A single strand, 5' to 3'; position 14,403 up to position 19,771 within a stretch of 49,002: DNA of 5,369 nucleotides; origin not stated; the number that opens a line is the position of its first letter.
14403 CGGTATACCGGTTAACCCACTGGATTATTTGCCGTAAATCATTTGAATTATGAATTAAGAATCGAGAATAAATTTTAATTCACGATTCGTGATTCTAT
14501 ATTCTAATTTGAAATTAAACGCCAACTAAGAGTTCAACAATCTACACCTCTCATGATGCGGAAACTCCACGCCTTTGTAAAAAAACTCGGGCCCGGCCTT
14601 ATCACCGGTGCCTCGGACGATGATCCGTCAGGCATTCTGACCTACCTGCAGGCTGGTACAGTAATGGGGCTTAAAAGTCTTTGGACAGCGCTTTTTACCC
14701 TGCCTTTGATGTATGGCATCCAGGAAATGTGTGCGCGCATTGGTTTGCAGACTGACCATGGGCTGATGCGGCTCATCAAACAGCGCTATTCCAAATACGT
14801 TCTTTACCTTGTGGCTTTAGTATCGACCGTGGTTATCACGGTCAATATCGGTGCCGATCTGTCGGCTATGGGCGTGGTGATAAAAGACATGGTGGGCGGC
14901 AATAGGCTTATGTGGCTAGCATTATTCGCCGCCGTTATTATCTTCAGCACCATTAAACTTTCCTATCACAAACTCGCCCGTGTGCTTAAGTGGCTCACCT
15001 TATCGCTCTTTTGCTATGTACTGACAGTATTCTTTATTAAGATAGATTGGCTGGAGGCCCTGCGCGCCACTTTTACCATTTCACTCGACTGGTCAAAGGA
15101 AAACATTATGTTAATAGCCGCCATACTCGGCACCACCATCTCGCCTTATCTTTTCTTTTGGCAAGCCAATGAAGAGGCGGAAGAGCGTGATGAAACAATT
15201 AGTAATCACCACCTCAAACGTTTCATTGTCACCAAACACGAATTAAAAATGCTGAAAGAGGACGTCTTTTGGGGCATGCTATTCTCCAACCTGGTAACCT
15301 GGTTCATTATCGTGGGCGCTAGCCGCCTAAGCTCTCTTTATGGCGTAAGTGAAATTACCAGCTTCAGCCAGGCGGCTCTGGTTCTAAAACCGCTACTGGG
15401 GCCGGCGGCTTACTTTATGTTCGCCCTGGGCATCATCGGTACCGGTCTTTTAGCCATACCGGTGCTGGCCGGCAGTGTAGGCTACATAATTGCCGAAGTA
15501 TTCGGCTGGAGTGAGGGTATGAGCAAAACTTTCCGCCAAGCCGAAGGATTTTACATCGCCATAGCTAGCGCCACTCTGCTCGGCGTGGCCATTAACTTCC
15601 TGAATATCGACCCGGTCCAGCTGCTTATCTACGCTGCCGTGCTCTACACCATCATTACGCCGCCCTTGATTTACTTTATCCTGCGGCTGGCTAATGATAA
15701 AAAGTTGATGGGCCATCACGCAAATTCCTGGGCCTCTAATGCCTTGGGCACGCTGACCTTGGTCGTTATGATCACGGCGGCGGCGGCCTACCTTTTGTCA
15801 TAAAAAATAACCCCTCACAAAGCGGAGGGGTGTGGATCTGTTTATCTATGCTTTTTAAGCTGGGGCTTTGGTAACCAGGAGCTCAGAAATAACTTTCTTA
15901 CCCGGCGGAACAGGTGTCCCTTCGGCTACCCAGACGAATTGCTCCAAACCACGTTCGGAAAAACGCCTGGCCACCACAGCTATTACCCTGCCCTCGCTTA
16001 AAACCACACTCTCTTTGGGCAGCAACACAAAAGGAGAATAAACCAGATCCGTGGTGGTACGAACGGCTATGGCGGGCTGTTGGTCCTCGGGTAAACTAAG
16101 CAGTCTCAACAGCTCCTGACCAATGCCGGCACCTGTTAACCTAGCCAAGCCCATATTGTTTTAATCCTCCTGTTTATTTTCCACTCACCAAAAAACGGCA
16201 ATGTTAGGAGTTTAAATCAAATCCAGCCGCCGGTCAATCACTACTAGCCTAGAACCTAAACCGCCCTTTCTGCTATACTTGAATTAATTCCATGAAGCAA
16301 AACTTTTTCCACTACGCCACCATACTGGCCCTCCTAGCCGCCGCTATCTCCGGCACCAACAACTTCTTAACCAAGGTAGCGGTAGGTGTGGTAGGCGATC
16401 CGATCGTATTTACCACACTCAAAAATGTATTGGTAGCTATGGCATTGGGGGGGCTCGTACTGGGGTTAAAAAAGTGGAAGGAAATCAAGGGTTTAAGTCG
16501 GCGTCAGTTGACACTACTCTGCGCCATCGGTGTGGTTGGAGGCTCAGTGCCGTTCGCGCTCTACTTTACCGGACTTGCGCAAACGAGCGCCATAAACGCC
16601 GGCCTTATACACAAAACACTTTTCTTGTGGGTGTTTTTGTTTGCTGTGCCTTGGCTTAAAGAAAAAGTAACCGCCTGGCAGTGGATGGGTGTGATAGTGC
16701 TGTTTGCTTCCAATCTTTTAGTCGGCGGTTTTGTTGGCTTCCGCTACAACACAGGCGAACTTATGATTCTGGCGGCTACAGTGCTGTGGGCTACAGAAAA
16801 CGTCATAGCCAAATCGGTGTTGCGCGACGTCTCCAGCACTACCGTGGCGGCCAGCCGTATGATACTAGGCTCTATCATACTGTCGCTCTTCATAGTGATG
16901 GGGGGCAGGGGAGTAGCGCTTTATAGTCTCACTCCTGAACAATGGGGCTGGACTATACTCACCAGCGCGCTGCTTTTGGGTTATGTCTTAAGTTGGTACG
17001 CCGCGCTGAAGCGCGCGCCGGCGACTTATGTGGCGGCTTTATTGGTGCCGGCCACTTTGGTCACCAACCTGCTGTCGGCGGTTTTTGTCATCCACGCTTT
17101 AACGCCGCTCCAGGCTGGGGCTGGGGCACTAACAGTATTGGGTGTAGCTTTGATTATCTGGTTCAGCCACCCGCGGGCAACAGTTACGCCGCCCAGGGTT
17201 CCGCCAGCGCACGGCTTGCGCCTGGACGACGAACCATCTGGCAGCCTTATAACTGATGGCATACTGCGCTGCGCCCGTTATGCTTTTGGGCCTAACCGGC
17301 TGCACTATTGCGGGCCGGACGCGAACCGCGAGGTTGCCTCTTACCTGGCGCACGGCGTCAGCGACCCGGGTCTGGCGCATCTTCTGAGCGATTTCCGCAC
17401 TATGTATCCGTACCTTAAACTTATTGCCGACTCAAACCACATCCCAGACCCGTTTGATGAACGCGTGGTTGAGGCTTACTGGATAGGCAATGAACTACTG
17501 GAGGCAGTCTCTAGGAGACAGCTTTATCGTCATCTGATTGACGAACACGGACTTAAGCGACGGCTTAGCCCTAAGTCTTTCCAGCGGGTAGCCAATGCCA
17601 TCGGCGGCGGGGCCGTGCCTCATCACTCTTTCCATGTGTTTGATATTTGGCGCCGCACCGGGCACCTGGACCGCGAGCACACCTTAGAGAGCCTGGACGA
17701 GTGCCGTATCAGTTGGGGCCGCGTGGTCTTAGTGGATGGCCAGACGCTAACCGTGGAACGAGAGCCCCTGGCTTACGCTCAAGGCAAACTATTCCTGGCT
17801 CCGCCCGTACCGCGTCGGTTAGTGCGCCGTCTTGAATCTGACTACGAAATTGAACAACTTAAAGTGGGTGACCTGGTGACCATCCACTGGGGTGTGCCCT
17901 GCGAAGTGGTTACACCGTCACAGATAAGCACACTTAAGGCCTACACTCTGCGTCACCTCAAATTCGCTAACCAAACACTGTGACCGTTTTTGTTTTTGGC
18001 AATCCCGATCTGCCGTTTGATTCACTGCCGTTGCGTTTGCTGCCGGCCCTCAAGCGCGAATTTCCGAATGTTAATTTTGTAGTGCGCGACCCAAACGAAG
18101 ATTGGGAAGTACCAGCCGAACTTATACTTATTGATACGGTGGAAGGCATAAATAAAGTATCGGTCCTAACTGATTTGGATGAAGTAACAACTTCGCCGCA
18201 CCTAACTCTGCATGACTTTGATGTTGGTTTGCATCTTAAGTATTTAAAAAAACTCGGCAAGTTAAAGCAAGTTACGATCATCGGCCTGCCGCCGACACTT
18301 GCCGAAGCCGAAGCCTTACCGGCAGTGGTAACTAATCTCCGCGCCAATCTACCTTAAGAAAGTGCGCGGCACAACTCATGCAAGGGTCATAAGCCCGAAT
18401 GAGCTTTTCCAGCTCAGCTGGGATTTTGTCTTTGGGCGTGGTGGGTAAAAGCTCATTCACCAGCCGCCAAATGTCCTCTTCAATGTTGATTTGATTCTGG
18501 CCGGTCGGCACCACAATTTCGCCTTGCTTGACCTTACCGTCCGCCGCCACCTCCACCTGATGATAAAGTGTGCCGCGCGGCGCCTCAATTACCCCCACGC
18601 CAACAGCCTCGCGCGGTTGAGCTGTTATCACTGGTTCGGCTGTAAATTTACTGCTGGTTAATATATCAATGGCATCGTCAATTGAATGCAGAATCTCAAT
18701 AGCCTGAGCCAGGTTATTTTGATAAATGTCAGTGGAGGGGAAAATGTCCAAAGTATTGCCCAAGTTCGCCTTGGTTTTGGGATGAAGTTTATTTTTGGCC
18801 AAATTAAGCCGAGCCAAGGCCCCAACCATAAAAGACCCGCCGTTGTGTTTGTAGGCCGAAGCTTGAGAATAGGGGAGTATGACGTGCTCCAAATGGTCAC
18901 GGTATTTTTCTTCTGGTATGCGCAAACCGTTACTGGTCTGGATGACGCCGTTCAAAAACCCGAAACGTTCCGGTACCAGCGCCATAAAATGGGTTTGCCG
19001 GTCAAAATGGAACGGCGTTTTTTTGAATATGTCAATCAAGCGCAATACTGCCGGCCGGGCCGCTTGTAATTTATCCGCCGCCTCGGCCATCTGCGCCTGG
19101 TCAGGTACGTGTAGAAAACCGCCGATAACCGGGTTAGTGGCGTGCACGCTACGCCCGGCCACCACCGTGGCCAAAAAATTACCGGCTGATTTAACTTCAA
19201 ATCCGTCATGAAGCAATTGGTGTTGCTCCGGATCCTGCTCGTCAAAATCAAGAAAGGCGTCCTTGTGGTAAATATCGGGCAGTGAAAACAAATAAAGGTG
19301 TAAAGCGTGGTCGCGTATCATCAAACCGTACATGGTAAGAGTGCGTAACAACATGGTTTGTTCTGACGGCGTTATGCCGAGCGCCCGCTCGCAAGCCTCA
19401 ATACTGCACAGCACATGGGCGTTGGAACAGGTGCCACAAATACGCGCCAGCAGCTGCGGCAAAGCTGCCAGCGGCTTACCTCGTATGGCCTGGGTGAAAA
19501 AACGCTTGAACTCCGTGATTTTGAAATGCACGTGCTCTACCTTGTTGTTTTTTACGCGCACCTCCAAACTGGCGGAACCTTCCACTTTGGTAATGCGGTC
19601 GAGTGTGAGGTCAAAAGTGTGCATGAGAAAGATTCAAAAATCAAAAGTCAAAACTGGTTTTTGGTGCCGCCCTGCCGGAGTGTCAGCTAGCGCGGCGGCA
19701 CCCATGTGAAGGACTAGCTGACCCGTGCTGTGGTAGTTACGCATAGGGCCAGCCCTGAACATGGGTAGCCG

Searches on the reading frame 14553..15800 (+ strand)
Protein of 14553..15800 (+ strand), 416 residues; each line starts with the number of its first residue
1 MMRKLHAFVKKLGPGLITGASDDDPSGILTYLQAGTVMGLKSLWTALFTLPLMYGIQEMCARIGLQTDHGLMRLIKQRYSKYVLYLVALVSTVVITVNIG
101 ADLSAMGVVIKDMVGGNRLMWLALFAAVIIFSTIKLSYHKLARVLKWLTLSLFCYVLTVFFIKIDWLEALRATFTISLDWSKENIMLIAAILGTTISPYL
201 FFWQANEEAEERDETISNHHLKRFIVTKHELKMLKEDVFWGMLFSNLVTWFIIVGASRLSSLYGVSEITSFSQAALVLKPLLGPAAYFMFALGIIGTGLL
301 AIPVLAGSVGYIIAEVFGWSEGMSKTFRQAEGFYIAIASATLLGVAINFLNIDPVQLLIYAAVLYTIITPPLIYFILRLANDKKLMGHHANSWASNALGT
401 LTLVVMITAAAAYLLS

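Call 90: search_protein_families(library=pfam, proteins=[window:14553-15800:+], max_evalue=0.00001)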
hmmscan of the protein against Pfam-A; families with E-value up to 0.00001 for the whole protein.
window:14553-15800:+ (416 aa): 1 family
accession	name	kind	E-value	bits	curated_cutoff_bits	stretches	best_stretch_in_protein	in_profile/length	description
PF01566.24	Nramp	-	2e-70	238.1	29.8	1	29-393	2-357/357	Natural resistance-associated macrophage protein-like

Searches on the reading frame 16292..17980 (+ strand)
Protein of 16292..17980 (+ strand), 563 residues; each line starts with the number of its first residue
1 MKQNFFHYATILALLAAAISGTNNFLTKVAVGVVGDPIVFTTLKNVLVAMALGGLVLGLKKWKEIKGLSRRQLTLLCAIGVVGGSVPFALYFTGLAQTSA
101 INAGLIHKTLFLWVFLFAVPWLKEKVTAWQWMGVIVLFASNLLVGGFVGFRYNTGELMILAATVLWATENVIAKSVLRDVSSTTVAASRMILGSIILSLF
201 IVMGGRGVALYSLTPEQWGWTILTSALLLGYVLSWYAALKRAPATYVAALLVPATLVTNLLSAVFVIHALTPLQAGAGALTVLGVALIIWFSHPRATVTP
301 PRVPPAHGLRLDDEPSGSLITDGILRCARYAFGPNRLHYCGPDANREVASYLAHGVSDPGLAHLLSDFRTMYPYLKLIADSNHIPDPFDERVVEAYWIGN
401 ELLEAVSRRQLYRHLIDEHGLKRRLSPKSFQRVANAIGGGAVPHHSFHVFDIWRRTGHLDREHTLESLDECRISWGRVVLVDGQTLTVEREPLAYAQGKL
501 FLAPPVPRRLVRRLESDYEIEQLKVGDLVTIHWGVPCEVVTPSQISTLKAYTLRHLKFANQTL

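Call 90: search_protein_families(library=pfam, proteins=[window:16292-17980:+], max_evalue=0.00001)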
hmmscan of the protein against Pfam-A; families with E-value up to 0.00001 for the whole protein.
window:16292-17980:+ (563 aa): 2 families
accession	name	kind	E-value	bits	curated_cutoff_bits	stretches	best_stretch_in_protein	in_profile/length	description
PF19927.4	DUF6390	-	7.6e-62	209.4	25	1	322-562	4-240/244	Family of unknown function (DUF6390)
PF00892.27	EamA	-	4.5e-30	105.1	28.2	2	10-144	4-133/135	EamA-like transporter family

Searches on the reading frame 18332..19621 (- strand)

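Call 90: search_protein_families(library=pfam, proteins=[window:18332-19621:-], max_evalue=0.00001)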
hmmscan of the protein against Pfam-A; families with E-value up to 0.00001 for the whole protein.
window:18332-19621:- (429 aa): 1 family
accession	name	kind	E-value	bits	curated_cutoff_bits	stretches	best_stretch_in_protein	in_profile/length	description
PF00374.24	NiFeSe_Hases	-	4.9e-29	102.1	25.8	2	285-420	373-508/508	Nickel-dependent hydrogenase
